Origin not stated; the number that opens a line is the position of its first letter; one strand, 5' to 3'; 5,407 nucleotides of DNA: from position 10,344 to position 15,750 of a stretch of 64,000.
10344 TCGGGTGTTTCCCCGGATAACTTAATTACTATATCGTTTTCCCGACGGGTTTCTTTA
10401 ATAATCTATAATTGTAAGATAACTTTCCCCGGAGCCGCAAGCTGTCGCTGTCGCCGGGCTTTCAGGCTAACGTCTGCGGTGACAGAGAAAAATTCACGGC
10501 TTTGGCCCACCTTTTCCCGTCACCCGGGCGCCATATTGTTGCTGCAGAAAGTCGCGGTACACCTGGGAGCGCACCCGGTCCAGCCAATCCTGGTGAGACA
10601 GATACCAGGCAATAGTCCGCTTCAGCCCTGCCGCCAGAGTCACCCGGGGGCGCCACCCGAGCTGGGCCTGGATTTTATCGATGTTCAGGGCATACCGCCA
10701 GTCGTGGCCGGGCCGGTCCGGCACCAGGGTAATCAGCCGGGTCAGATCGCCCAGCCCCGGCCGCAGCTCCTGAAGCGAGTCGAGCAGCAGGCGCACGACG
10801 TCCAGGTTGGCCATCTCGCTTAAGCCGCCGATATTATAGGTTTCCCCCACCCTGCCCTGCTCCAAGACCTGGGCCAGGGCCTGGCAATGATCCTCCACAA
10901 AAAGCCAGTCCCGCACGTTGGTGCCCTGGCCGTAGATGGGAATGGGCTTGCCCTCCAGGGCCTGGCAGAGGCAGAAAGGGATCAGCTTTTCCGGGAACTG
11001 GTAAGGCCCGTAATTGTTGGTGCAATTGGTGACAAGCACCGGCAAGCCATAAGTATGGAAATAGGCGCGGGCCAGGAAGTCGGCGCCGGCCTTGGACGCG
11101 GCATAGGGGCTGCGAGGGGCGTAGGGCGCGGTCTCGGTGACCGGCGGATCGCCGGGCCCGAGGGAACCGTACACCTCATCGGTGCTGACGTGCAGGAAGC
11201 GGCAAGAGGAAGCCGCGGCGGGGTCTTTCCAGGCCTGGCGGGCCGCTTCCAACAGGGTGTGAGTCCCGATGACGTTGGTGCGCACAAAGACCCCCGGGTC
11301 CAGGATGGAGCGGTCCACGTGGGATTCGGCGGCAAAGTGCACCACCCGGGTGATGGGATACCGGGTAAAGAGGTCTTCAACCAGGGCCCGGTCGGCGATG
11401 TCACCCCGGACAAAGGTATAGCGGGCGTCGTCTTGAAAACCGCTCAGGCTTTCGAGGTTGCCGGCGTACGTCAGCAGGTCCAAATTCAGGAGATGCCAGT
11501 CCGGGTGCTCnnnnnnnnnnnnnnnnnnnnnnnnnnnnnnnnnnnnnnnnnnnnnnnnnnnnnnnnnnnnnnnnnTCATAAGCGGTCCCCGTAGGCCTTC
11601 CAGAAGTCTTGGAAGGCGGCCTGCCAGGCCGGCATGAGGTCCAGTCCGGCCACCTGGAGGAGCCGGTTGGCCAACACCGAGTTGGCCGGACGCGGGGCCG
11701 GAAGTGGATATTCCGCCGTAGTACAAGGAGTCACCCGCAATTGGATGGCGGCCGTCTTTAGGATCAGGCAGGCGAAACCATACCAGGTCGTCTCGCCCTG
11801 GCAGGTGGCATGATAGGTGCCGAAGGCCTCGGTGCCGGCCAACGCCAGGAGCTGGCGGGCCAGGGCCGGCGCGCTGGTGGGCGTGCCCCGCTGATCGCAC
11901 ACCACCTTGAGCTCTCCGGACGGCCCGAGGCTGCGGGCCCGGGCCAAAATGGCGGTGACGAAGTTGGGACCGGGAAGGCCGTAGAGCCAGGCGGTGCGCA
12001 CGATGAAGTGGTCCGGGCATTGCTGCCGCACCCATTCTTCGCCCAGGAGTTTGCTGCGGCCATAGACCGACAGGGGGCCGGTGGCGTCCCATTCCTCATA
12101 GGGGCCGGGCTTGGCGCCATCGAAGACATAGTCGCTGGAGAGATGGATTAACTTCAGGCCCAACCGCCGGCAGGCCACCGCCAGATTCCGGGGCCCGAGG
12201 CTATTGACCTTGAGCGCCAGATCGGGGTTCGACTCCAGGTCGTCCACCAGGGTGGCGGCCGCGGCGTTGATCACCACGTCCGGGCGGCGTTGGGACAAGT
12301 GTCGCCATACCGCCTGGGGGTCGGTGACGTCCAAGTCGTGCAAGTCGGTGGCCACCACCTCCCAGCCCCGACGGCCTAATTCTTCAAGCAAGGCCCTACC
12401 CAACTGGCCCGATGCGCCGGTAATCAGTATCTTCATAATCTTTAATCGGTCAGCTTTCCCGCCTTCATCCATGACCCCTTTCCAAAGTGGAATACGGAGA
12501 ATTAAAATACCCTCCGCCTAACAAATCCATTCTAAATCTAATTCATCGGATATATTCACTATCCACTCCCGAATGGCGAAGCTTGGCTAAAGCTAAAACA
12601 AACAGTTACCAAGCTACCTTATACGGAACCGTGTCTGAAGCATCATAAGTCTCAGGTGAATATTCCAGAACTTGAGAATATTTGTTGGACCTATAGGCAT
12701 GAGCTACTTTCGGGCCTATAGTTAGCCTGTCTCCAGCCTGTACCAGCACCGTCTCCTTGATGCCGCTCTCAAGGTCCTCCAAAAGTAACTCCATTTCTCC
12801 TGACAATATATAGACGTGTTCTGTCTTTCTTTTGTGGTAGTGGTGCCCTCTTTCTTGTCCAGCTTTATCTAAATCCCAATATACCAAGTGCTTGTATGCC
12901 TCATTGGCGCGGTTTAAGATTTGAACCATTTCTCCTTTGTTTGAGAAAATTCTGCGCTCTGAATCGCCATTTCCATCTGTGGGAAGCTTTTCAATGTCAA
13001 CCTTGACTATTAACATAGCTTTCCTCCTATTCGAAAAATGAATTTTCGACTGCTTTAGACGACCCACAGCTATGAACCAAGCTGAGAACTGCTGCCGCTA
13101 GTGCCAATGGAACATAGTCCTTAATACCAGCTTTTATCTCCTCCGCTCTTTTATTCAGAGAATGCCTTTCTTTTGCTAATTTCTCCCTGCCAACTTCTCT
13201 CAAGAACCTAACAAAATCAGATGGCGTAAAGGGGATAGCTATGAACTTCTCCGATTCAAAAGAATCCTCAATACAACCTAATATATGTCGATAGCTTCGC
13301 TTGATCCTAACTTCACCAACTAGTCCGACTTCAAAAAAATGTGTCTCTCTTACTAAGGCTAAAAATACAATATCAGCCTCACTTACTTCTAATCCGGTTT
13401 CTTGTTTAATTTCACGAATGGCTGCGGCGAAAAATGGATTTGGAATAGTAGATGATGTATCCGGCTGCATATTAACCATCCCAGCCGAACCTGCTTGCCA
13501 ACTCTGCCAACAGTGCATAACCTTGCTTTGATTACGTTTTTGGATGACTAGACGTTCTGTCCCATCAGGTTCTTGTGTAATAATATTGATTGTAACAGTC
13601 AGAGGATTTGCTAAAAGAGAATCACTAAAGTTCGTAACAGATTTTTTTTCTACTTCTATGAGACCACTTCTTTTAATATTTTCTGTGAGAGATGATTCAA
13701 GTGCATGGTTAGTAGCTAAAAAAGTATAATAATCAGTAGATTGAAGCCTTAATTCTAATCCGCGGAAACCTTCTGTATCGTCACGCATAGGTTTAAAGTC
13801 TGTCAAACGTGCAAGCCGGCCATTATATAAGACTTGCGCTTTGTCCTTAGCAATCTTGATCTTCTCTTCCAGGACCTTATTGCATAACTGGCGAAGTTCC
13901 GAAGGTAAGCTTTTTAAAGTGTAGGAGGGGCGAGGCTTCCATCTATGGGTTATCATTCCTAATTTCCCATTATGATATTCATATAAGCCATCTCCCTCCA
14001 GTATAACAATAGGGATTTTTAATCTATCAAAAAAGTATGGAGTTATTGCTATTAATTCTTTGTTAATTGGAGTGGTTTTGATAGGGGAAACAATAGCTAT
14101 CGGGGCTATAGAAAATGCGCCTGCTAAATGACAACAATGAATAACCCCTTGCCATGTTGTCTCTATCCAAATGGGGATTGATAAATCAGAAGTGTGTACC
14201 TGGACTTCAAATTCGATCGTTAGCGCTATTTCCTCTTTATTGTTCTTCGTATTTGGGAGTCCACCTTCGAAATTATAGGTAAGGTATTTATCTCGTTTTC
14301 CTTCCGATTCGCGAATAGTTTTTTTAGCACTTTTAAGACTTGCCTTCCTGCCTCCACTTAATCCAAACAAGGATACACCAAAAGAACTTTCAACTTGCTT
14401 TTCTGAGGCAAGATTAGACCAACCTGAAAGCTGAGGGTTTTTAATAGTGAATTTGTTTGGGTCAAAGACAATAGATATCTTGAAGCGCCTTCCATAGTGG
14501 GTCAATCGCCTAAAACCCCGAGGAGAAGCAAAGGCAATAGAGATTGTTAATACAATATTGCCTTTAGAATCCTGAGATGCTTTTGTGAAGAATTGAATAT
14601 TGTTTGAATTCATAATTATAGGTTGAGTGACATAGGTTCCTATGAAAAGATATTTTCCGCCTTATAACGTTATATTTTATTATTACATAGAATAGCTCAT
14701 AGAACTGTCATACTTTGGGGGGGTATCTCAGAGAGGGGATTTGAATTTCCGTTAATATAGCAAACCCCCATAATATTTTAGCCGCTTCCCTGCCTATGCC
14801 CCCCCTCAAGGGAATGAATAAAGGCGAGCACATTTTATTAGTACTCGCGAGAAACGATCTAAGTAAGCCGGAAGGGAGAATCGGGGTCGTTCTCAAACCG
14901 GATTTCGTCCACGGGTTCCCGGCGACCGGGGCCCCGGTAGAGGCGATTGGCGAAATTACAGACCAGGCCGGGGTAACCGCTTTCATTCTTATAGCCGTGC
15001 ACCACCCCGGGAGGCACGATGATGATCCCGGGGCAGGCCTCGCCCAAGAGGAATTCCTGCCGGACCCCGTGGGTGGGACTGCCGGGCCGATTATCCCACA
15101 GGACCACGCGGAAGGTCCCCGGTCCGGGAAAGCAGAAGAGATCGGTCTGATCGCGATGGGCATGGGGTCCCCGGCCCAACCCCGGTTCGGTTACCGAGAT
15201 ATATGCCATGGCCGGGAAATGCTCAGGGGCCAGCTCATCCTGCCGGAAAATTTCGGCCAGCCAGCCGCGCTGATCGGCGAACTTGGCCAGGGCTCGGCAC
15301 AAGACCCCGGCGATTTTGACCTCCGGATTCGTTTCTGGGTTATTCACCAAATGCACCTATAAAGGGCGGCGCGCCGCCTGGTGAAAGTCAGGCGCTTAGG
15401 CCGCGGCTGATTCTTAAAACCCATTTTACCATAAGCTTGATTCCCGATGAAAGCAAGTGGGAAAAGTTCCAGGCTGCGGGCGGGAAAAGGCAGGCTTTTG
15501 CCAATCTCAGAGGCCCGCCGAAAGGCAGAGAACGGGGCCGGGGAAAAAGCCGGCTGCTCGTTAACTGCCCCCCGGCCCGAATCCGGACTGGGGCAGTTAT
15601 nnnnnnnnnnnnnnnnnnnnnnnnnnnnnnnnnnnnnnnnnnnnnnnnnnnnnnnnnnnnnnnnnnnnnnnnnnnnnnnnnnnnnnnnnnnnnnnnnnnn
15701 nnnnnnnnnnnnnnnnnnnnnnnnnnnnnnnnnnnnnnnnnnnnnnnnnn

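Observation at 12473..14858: AT-rich two-gene island splitting a dTDP-sugar operon (rfbC-like | orphan | cupin | rfbD-rfbB)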

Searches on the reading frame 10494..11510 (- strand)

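Call 3: search_protein_families(library=pfam, proteins=[window:10494-11510:-], max_evalue=1)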
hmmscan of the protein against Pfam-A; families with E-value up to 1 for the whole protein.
window:10494-11510:- (338 aa): 6 families
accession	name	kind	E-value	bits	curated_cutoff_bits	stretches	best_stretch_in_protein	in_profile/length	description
PF16363.11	GDP_Man_Dehyd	-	3.2e-78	264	27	1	7-298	27-331/332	GDP-mannose 4,6 dehydratase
PF01370.27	Epimerase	-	1.4e-54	185.5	20.9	1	12-228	30-240/240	NAD dependent epimerase/dehydratase family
PF02719.21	Polysacc_synt_2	-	5.6e-08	32.8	20.2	1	31-93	56-118/293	Polysaccharide biosynthesis protein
PF04321.23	RmlD_sub_bind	-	2.8e-06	27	27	1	35-142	34-131/287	RmlD substrate binding domain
PF07993.18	NAD_binding_4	-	3.5e-06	26.8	20.1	1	27-163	59-204/258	Male sterility protein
PF01073.25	3Beta_HSD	-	0.011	15.2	22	1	21-146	40-156/280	3-beta hydroxysteroid dehydrogenase/isomerase family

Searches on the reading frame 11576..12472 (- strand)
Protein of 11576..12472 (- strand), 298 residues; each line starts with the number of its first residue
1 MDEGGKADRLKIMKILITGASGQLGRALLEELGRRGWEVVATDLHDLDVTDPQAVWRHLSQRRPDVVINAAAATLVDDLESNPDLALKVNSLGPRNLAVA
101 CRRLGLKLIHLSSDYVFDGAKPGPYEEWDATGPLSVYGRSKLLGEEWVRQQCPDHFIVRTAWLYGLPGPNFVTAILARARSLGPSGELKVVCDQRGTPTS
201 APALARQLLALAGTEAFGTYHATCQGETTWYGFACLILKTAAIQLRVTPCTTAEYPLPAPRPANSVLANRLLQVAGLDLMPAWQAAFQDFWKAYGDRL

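Call 3: search_protein_families(library=pfam, proteins=[window:11576-12472:-], max_evalue=1)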
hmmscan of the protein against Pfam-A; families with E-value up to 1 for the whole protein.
window:11576-12472:- (298 aa): 12 families
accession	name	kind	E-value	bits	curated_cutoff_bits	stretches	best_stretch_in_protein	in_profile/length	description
PF04321.23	RmlD_sub_bind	-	3e-96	322.3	27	1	13-293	1-284/287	RmlD substrate binding domain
PF01370.27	Epimerase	-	2.3e-28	99.7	20.9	1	15-178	1-188/240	NAD dependent epimerase/dehydratase family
PF16363.11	GDP_Man_Dehyd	-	6e-19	69.1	27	2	43-150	55-166/332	GDP-mannose 4,6 dehydratase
PF02719.21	Polysacc_synt_2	-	7.2e-09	35.7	20.2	1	48-115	62-130/293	Polysaccharide biosynthesis protein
PF07993.18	NAD_binding_4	-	9.8e-08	31.9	20.1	2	38-159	64-203/258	Male sterility protein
PF13460.12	NAD_binding_10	-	1.3e-06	28.9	27.2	1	19-165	1-148/184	NAD(P)H-binding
PF01073.25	3Beta_HSD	-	4.4e-05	23.1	22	1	42-148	47-157/280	3-beta hydroxysteroid dehydrogenase/isomerase family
PF13458.12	Peripla_BP_6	-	0.0039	17.3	31.7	1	26-72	153-199/343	Periplasmic binding protein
PF00106.31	adh_short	-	0.017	15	26.6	1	15-46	3-34/195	short chain dehydrogenase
PF05368.20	NmrA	-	0.15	12.1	27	1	14-41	4-31/298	NmrA-like family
PF01113.26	DapB_N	-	0.19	12.3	25.6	1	13-44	1-33/124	Dihydrodipicolinate reductase, N-terminus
PF13579.12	Glyco_trans_4_4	-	0.31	11.8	29.7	0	194-272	53-125/158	Glycosyl transferase 4-like domain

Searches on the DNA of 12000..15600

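Call 100: search_rna_families(source=window, start=12000, end=15600, threshold=evalue, max_evalue=1)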
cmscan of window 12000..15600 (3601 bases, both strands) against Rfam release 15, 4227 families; matches with E-value up to 1: 0.
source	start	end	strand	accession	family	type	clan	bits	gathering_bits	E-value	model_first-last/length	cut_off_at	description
